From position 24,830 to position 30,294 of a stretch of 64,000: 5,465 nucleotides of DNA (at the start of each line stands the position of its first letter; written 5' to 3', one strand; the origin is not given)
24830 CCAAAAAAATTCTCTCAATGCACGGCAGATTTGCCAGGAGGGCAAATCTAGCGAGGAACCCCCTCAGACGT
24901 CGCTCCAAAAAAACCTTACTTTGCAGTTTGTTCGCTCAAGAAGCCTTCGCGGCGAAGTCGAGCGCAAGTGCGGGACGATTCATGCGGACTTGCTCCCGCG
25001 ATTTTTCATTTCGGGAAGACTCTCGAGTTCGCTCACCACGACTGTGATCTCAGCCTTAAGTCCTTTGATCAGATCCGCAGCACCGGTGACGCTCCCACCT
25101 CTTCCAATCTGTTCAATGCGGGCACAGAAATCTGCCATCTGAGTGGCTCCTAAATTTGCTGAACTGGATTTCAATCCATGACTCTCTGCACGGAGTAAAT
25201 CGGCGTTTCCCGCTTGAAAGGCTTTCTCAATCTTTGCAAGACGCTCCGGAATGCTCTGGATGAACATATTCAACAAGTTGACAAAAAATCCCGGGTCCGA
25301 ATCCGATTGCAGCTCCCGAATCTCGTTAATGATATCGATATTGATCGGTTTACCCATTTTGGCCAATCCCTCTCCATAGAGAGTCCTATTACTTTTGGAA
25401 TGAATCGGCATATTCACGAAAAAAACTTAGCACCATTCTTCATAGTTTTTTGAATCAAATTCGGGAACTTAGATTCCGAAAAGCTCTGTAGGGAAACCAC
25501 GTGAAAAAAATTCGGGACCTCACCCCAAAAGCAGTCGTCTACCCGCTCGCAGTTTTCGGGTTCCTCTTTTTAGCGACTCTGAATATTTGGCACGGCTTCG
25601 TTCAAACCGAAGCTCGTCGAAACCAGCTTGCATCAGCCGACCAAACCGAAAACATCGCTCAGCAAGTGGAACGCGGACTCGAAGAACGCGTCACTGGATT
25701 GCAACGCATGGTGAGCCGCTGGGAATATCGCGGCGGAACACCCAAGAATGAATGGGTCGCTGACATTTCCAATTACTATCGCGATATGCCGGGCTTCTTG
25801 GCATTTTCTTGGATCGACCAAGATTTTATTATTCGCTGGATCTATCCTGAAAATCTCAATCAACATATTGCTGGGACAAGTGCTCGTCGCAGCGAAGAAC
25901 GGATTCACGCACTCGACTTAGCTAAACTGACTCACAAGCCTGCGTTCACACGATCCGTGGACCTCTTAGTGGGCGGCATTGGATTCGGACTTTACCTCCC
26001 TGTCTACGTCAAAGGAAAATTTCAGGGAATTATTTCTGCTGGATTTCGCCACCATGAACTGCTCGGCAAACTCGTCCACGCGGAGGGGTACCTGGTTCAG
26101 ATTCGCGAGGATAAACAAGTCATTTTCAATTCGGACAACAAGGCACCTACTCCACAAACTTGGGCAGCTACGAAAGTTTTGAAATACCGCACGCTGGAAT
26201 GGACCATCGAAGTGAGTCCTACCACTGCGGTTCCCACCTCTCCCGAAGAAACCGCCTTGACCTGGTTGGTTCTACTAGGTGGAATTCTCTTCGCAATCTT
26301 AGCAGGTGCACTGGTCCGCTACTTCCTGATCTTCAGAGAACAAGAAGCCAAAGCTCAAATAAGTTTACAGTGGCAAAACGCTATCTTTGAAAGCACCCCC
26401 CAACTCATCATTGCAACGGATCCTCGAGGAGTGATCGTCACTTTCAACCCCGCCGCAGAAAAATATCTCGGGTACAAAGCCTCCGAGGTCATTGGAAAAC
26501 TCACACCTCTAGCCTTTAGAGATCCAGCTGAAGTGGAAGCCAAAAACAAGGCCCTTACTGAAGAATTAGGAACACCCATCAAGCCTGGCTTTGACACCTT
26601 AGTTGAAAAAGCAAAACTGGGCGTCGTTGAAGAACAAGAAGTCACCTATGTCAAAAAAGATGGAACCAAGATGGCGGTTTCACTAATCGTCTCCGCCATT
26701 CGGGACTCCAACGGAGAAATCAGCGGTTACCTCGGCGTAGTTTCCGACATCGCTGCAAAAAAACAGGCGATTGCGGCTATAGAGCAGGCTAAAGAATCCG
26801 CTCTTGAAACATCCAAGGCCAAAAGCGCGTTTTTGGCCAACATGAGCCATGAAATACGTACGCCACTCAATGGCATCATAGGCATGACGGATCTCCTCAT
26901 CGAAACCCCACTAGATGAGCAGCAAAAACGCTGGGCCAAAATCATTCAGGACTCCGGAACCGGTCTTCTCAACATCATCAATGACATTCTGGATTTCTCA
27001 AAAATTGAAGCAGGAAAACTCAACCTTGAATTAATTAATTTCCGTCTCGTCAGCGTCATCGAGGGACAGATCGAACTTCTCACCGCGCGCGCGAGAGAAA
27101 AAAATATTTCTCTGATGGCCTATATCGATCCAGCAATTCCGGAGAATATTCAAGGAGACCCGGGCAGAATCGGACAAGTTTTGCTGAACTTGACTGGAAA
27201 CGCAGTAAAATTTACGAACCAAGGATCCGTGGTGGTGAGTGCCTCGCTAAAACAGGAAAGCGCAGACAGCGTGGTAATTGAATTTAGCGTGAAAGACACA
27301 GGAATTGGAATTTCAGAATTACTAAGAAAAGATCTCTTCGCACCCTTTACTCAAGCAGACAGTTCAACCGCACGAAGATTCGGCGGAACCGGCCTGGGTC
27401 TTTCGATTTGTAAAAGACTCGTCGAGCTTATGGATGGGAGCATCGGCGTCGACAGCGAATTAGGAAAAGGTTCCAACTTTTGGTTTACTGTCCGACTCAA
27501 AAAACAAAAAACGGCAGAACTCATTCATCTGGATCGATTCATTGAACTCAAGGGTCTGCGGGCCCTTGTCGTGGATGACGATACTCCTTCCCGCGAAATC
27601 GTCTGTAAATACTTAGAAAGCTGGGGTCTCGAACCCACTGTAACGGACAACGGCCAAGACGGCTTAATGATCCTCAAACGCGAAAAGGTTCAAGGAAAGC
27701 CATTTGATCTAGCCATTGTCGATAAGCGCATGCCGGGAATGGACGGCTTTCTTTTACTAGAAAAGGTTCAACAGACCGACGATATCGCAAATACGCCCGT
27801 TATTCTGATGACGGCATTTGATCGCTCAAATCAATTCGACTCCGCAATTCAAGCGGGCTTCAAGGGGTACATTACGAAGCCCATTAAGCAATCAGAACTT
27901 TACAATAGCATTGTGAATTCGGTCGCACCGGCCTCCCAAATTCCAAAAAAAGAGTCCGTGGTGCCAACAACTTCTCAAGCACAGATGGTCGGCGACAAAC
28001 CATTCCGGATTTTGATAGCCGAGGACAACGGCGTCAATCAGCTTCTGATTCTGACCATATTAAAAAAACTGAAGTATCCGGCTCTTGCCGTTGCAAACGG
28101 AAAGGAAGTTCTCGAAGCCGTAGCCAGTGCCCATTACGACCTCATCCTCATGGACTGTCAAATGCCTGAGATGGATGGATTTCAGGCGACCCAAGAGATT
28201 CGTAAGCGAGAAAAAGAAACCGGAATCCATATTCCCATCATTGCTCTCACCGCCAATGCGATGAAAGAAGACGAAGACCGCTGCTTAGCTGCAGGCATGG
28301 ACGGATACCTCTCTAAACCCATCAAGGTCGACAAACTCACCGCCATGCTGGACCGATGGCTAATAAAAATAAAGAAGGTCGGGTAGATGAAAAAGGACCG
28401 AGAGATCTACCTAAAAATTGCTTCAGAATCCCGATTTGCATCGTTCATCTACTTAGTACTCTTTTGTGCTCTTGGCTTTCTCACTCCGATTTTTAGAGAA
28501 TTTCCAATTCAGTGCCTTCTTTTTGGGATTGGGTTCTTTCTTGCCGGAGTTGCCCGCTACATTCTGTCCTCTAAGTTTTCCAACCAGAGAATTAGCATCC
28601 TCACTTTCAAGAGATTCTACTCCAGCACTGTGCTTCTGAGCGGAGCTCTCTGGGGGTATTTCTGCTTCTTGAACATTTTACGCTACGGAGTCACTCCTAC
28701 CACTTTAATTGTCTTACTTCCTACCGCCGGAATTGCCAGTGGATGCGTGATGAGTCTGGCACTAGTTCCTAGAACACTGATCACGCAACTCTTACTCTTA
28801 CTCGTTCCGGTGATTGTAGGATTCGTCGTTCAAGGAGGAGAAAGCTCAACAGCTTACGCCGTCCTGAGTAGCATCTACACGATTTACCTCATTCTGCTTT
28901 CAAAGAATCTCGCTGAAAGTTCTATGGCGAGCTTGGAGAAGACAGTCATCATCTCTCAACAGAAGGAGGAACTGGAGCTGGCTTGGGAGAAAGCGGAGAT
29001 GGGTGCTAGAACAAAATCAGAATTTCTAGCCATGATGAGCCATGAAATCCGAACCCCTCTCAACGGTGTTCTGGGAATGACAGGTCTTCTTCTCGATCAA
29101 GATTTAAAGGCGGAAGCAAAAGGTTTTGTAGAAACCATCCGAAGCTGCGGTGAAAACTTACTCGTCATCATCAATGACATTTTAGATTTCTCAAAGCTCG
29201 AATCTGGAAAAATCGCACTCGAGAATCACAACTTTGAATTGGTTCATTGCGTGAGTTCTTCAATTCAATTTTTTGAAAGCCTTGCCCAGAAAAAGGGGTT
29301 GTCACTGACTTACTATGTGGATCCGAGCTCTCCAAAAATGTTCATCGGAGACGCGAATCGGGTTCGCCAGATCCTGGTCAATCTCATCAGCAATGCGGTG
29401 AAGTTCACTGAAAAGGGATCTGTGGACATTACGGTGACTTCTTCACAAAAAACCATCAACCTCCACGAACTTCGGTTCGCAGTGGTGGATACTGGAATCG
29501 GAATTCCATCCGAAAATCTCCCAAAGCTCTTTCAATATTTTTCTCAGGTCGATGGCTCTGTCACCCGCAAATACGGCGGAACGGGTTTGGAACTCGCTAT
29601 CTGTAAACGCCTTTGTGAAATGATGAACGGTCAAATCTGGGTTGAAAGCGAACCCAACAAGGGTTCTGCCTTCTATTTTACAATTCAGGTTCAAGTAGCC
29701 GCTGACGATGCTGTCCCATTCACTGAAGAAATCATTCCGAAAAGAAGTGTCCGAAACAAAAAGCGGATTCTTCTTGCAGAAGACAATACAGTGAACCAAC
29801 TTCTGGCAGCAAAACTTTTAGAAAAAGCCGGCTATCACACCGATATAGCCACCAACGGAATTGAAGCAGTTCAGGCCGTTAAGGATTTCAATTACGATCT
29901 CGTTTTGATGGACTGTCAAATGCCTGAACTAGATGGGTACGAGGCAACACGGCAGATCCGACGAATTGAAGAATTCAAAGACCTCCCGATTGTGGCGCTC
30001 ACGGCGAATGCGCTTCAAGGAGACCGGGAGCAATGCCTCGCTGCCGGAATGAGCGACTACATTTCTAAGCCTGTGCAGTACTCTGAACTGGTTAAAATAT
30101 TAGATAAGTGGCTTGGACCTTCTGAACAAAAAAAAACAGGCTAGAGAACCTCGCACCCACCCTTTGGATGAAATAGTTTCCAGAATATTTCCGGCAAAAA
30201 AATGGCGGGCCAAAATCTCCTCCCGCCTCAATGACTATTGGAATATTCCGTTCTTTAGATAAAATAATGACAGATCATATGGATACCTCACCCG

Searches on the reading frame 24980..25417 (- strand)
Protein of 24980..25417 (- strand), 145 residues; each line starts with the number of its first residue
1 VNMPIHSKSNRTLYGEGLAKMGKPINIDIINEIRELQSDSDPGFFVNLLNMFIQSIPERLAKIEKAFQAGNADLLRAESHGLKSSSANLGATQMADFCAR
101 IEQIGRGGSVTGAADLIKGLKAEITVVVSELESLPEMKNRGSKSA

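Call 19: search_protein_families(library=pfam, proteins=[window:24980-25417:-], max_evalue=0.00001)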
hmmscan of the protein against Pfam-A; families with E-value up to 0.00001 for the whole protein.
window:24980-25417:- (145 aa): 1 family
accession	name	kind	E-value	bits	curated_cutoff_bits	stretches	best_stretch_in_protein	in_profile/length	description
PF01627.28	Hpt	-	4.4e-17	62.5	24.6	1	48-127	2-81/84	Hpt domain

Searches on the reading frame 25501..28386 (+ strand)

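Call 19: search_protein_families(library=pfam, proteins=[window:25501-28386:+], max_evalue=0.00001)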
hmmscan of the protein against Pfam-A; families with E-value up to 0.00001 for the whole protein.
window:25501-28386:+ (961 aa): 9 families
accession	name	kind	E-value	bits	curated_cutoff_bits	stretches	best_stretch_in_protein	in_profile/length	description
PF00072.30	Response_reg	-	1.1e-51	174.1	30.2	2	837-950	1-110/111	Response regulator receiver domain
PF02518.31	HATPase_c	-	3.8e-27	95.4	26.4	1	552-667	1-110/111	Histidine kinase-, DNA gyrase B-, and HSP90-like ATPase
PF00512.31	HisKA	-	5.7e-23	81.2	26.9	1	440-505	1-66/66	His Kinase A (phospho-acceptor) domain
PF00989.32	PAS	-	1.7e-13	51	22.6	1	294-417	5-113/113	PAS fold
PF13426.13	PAS_9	-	1.1e-12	48.5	27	1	304-417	6-101/103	PAS domain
PF03924.19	CHASE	-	2.3e-08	34.5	25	1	108-195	64-165/189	CHASE domain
PF08448.16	PAS_4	-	1.4e-07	32.2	23.1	1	296-421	1-109/110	PAS fold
PF24896.1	Receiver_CRE1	-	2.1e-06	28.5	27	0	682-803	3-130/136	AHK4/CRE1/WOL first receiver domain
PF13188.13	PAS_8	-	3.4e-06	27.2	21.8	1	294-341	5-49/65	PAS domain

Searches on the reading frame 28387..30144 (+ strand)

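Call 19: search_protein_families(library=pfam, proteins=[window:28387-30144:+], max_evalue=0.00001)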
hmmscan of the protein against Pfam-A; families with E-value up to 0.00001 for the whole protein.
window:28387-30144:+ (585 aa): 3 families
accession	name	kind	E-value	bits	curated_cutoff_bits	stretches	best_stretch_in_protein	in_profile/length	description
PF02518.31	HATPase_c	-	1.7e-30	106.1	26.4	1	321-435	1-109/111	Histidine kinase-, DNA gyrase B-, and HSP90-like ATPase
PF00072.30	Response_reg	-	1.6e-27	96.3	30.2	1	461-572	1-110/111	Response regulator receiver domain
PF00512.31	HisKA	-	3.8e-21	75.3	26.9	1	210-274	2-66/66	His Kinase A (phospho-acceptor) domain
